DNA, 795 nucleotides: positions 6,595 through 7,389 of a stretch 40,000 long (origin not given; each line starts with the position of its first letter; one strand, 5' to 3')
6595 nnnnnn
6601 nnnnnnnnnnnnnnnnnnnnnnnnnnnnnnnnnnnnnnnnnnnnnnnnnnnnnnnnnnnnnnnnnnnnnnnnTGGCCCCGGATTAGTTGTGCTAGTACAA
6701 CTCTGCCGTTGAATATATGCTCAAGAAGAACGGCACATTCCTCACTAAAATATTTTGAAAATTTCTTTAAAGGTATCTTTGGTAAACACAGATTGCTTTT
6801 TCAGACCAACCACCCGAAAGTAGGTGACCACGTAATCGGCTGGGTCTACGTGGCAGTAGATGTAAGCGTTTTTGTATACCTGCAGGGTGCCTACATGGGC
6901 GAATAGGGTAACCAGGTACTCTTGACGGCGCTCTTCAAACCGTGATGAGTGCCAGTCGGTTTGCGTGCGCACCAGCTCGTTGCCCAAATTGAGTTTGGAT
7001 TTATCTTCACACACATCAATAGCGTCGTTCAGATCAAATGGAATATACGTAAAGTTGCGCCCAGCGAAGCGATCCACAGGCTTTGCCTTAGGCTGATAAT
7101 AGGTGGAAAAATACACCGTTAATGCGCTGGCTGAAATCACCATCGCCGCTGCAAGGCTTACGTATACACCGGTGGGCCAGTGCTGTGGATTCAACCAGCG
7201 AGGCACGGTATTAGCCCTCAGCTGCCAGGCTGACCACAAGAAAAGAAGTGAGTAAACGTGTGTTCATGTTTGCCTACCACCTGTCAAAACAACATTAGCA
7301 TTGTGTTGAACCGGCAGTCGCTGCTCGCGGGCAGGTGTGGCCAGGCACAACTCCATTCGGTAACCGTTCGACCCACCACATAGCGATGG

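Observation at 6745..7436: Second GEMM-I riboswitch controlling an uncharacterised membrane-anchored protein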

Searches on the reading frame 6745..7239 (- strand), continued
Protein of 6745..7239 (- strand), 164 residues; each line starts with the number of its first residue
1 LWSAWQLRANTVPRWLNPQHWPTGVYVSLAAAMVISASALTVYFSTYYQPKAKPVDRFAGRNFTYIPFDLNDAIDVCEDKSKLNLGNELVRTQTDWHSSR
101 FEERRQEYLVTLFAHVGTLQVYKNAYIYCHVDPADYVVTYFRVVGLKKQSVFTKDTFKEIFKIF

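Call 55: find_encoding_contigs(protein=P0067, flank=3000, max_places=2)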
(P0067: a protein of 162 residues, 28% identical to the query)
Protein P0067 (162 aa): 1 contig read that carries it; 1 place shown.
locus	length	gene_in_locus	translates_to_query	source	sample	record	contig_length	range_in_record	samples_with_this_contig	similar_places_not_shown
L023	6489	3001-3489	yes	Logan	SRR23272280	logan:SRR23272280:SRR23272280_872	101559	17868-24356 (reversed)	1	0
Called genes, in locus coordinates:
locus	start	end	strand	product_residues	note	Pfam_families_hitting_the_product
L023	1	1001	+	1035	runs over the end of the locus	PF00873:ACR_tran, PF03176:MMPL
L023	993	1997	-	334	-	PF00106:adh_short, PF01370:Epimerase (faint), PF13561:adh_short_C2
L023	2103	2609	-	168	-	-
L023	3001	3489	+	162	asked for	-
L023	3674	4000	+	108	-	-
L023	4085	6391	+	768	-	PF02738:MoCoBD_1, PF20256:MoCoBD_2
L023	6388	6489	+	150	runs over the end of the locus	PF00111:Fer2, PF13085:Fer2_3 (weak), PF01799:Fer2_2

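Call 61: find_related_loci(query=A5, collection=metagenome_contigs, flank=2500)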
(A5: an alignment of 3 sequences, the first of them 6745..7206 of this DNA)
Query A5 (153 aa) in metagenome_contigs; peptide patterns used: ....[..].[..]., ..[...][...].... (x = any residue, [..] = any of these).
193 stretches matched a pattern, but none encodes a relative of the query by tblastn (E <= 1e-3).

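Call 71: search_solved_structures(query=A3, max_evalue=10, show_alignments=1)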
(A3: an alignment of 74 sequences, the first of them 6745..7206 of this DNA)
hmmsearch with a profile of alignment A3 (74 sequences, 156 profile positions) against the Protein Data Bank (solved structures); distinct sequences matched with E-value up to 10: 1.
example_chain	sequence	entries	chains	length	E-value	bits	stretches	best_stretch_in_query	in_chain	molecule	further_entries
4f6c_A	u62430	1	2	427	0.82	12.5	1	117-152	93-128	AusA reductase domain protein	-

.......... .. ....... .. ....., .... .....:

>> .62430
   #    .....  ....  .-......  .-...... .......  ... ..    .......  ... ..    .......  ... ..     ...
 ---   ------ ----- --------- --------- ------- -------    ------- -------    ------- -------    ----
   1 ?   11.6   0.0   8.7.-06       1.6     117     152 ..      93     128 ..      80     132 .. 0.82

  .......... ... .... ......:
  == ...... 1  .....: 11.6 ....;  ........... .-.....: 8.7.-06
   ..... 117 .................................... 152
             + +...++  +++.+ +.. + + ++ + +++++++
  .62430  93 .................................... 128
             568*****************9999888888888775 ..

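Call 79: list_cluster_members(proteins=[P0003, P0004, P0005, P0008, P0012, P0019, P0028, P0046, P0063, P0067])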
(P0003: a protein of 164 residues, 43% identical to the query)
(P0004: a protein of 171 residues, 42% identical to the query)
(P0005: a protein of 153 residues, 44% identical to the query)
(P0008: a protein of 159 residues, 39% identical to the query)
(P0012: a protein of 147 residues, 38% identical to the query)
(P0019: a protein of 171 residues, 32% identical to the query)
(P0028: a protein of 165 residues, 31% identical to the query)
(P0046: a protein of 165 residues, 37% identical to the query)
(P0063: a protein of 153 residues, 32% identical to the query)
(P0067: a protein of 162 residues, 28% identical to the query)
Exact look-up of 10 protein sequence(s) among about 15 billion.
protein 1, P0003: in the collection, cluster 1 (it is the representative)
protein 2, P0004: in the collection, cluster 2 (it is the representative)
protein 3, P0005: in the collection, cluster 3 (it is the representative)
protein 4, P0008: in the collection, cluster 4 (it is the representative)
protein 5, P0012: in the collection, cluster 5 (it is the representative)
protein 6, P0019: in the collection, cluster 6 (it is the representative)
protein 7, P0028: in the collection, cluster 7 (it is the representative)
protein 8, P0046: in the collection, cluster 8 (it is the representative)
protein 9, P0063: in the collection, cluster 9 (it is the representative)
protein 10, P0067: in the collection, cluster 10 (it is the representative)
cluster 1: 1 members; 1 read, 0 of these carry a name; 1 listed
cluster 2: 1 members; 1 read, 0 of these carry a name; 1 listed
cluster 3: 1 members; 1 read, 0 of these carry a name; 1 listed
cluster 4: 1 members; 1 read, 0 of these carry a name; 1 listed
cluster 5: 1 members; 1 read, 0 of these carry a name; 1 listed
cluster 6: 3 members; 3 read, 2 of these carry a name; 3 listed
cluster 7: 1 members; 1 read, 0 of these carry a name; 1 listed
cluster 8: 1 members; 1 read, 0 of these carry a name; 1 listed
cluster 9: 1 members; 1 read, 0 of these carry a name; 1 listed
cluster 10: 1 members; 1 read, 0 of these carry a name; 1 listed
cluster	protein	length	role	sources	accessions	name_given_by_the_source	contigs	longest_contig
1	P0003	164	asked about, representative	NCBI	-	-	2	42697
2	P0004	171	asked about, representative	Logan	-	-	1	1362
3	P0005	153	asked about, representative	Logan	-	-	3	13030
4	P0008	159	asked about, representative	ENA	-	-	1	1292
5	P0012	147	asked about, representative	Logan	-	-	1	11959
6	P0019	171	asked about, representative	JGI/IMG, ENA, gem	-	hypothetical protein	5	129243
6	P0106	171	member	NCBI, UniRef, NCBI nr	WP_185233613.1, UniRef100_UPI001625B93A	hypothetical protein [Teredinibacter franksiae] | hypothetical protein n=1 Tax=Teredinibacter franksiae TaxID=2761453 RepID=UPI001625B93A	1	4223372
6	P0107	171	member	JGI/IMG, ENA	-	-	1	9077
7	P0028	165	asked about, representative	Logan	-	-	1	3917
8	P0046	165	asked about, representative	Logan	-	-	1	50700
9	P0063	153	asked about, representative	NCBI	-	-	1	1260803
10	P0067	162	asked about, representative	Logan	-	-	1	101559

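Call 89: search_dna_similar(query=window:6745-7206:-, collection=plasmids, mode=protein, max_evalue=0.001, max_rows=10)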
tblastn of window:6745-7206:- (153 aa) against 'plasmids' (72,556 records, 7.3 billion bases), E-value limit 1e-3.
No match.

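Call 90: search_dna_similar(query=window:6745-7206:-, collection=phages, mode=protein, max_evalue=0.001, max_rows=10)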
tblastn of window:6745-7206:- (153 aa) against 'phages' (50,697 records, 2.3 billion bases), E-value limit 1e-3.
No match.

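Call 91: search_protein_families(library=padloc, proteins=[window:6745-7206:-, P0002, P0010, P0019, P0046, P0050, P0067], max_evalue=0.01)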
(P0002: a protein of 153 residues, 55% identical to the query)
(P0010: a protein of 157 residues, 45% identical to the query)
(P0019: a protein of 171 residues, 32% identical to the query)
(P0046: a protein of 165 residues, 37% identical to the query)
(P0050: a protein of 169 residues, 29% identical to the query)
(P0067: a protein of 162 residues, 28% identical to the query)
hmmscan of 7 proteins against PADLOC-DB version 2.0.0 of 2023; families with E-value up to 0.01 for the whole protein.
window:6745-7206:- (153 aa): 0 families

P0002 (153 aa): 0 families

P0010 (157 aa): 0 families

P0019 (171 aa): 0 families

P0046 (165 aa): 0 families

P0050 (169 aa): 0 families

P0067 (162 aa): 0 families

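Call 92: search_protein_families(library=phrogs, proteins=[window:6745-7206:-, P0002, P0010, P0019, P0046, P0050, P0067], max_evalue=0.01)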
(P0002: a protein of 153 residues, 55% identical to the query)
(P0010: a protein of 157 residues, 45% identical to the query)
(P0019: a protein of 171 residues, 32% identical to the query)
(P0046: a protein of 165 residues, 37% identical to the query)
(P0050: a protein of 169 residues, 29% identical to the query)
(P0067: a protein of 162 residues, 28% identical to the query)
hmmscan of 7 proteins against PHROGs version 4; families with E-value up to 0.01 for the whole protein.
window:6745-7206:- (153 aa): 0 families

P0002 (153 aa): 0 families

P0010 (157 aa): 0 families

P0019 (171 aa): 0 families

P0046 (165 aa): 0 families

P0050 (169 aa): 0 families

P0067 (162 aa): 0 families

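Call 96: list_cluster_members(proteins=[P0009, P0011, P0013, P0016, P0017, P0021, P0023, P0031, P0038, P0043])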
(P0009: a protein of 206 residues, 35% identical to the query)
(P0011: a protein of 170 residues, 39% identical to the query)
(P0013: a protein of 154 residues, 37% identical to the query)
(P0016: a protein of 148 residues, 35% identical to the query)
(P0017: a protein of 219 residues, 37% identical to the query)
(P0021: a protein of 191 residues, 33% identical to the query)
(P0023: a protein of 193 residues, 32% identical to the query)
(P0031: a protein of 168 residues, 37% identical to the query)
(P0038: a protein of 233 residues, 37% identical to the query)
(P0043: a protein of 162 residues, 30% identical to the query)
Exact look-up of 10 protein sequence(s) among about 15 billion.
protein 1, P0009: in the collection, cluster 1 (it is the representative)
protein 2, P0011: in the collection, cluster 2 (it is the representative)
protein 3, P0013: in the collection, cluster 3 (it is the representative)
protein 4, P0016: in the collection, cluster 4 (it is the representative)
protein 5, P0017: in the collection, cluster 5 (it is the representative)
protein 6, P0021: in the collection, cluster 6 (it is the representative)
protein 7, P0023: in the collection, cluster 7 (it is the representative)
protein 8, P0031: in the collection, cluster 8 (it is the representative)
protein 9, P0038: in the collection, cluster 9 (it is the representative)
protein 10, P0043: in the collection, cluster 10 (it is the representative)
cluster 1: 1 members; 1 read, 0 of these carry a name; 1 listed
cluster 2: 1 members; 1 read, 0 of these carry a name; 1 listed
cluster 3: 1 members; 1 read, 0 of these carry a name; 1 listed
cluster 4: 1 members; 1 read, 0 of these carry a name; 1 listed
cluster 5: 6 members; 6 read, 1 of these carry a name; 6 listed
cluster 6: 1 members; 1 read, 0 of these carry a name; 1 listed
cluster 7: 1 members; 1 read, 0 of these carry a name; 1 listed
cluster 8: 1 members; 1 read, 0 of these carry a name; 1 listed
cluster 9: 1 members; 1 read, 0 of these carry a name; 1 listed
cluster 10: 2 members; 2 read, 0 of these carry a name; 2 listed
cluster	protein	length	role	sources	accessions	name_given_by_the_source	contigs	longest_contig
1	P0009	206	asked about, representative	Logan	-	-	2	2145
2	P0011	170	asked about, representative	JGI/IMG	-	-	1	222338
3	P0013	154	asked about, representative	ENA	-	-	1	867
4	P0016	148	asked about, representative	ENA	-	-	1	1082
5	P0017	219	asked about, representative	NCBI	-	-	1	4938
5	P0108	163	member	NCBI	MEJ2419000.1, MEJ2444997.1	MAG: hypothetical protein P8Y45_19145 [Exilibacterium sp.]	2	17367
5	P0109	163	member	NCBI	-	-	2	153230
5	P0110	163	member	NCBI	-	-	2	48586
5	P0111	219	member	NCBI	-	-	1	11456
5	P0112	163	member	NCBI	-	-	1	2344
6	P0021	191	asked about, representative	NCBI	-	-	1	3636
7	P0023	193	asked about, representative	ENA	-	-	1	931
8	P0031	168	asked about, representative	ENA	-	-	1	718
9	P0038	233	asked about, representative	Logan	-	-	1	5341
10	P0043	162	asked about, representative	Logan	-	-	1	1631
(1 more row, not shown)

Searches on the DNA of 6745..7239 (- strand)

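Call 14: search_rna_families(sources=[L001, L002, L003, L004, L005, L006, L007, L008], threshold=gathering, show_alignments=3)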
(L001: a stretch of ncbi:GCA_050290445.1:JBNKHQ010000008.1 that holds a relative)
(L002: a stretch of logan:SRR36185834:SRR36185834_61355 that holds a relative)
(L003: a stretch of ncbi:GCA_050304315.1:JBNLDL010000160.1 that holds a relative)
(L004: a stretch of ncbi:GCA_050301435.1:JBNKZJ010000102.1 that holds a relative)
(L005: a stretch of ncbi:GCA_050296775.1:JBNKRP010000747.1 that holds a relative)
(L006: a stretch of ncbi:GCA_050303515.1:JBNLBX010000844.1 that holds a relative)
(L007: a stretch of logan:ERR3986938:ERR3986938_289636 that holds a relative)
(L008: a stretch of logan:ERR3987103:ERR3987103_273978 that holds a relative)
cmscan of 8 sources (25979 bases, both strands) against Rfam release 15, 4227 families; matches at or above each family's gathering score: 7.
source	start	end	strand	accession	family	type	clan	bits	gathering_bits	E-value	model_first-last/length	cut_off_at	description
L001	5770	5851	+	RF01051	c-di-GMP-I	Cis-reg; riboswitch;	CL00126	60.8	35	8e-10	1-87/87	no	c-di-GMP-I riboswitch aptamer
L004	1394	1475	+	RF01051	c-di-GMP-I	Cis-reg; riboswitch;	CL00126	60.8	35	8e-10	1-87/87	no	c-di-GMP-I riboswitch aptamer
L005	979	1060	+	RF01051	c-di-GMP-I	Cis-reg; riboswitch;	CL00126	60.8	35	8e-10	1-87/87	no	c-di-GMP-I riboswitch aptamer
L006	206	291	+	RF01051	c-di-GMP-I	Cis-reg; riboswitch;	CL00126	59.7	35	1.5e-09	1-87/87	no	c-di-GMP-I riboswitch aptamer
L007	256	342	+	RF01051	c-di-GMP-I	Cis-reg; riboswitch;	CL00126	59.4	35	1.7e-09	1-87/87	no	c-di-GMP-I riboswitch aptamer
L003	3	78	+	RF01051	c-di-GMP-I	Cis-reg; riboswitch;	CL00126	55.2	35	1.9e-08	7-87/87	no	c-di-GMP-I riboswitch aptamer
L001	2244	2320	-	RF01051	c-di-GMP-I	Cis-reg; riboswitch;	CL00126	53.4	35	5.1e-08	1-87/87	no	c-di-GMP-I riboswitch aptamer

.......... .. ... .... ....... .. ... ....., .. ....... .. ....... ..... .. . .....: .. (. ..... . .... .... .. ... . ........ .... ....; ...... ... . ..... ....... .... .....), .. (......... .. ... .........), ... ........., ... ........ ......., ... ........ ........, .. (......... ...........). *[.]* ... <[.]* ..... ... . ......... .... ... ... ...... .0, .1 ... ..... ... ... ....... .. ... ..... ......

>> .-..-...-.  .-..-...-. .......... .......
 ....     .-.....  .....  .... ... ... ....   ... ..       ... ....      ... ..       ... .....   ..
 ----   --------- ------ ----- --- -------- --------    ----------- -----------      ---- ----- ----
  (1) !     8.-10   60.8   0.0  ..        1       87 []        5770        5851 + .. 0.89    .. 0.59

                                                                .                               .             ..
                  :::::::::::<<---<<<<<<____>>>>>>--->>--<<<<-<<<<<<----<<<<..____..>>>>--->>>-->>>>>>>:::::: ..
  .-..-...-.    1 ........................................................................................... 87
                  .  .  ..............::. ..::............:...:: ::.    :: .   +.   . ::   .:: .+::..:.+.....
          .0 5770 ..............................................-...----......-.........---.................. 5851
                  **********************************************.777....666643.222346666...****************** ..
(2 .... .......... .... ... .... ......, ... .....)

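Call 32: search_rna_families(sources=[L009, L010], threshold=gathering, show_alignments=3)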
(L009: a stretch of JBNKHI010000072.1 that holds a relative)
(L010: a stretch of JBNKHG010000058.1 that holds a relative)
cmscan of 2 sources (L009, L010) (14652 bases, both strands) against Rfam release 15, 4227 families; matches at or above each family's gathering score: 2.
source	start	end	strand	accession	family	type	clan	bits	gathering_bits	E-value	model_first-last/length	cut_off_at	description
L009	3759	3842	+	RF01051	c-di-GMP-I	Cis-reg; riboswitch;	CL00126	61.6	35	2.9e-10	1-87/87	no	c-di-GMP-I riboswitch aptamer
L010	3748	3824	+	RF01051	c-di-GMP-I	Cis-reg; riboswitch;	CL00126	57.1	35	3.7e-09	1-87/87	no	c-di-GMP-I riboswitch aptamer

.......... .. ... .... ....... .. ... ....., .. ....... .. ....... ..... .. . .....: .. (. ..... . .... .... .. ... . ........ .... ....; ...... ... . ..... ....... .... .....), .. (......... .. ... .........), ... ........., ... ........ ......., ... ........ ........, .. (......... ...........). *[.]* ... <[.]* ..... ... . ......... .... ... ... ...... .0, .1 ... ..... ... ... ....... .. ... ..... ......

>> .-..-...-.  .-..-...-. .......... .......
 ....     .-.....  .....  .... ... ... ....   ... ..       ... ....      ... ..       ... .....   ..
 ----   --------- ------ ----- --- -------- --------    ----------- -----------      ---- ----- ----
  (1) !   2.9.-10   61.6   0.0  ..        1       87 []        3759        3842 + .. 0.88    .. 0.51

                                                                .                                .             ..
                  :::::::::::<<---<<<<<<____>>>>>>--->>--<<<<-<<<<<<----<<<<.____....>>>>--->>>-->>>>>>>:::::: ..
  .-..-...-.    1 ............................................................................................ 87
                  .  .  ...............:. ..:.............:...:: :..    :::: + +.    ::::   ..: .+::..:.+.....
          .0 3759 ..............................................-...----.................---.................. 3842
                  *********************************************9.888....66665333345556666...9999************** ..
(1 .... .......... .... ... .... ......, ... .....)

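Call 45: search_rna_families(sources=[L011, L012, L014, L015, L016], threshold=gathering, show_alignments=0)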
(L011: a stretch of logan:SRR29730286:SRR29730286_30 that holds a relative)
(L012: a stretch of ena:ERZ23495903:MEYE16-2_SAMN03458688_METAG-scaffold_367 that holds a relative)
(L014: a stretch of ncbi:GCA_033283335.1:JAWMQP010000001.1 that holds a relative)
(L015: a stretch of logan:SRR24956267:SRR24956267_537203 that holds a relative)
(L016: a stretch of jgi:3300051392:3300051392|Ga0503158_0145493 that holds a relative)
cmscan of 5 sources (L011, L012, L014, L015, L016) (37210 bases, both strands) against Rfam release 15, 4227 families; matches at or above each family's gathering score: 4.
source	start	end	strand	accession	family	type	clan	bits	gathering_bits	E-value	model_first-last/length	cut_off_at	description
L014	4911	4986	+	RF01051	c-di-GMP-I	Cis-reg; riboswitch;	CL00126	53.1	35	8.6e-08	1-87/87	no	c-di-GMP-I riboswitch aptamer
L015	1074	1184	+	RF01051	c-di-GMP-I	Cis-reg; riboswitch;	CL00126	49.4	35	6.9e-07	1-87/87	no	c-di-GMP-I riboswitch aptamer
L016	95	205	+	RF01051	c-di-GMP-I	Cis-reg; riboswitch;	CL00126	49.4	35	6.9e-07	1-87/87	no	c-di-GMP-I riboswitch aptamer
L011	4867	4986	+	RF01051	c-di-GMP-I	Cis-reg; riboswitch;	CL00126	49.2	35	8e-07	1-87/87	no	c-di-GMP-I riboswitch aptamer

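Call 56: search_rna_families(sources=[L017, L018, L020, L021, L022, L023], threshold=gathering, show_alignments=0)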
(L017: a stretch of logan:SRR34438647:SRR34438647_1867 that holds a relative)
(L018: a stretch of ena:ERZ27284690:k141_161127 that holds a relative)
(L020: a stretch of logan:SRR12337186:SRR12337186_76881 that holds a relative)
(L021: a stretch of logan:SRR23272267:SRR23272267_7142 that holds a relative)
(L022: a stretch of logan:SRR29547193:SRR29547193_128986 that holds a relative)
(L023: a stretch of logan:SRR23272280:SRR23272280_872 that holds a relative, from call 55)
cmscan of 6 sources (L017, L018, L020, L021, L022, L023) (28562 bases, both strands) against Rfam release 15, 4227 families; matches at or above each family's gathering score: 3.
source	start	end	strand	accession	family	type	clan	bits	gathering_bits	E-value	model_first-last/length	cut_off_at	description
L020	2780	2858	+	RF01051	c-di-GMP-I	Cis-reg; riboswitch;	CL00126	61.9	35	4.7e-10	1-87/87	no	c-di-GMP-I riboswitch aptamer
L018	2809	2900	+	RF01051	c-di-GMP-I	Cis-reg; riboswitch;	CL00126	54.4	35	3.3e-08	1-87/87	no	c-di-GMP-I riboswitch aptamer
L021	2787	2889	+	RF01051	c-di-GMP-I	Cis-reg; riboswitch;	CL00126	51.3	35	1.8e-07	1-87/87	no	c-di-GMP-I riboswitch aptamer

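Call 57: search_rna_families(sources=[L012, L017, L022, L023], threshold=evalue, max_evalue=1, show_alignments=2)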
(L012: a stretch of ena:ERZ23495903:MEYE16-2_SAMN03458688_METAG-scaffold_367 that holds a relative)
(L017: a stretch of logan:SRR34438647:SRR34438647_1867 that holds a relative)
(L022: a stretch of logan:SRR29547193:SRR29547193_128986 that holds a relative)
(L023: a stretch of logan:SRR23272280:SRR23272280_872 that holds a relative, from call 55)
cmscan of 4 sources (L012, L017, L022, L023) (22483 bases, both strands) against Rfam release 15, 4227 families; matches with E-value up to 1: 0.
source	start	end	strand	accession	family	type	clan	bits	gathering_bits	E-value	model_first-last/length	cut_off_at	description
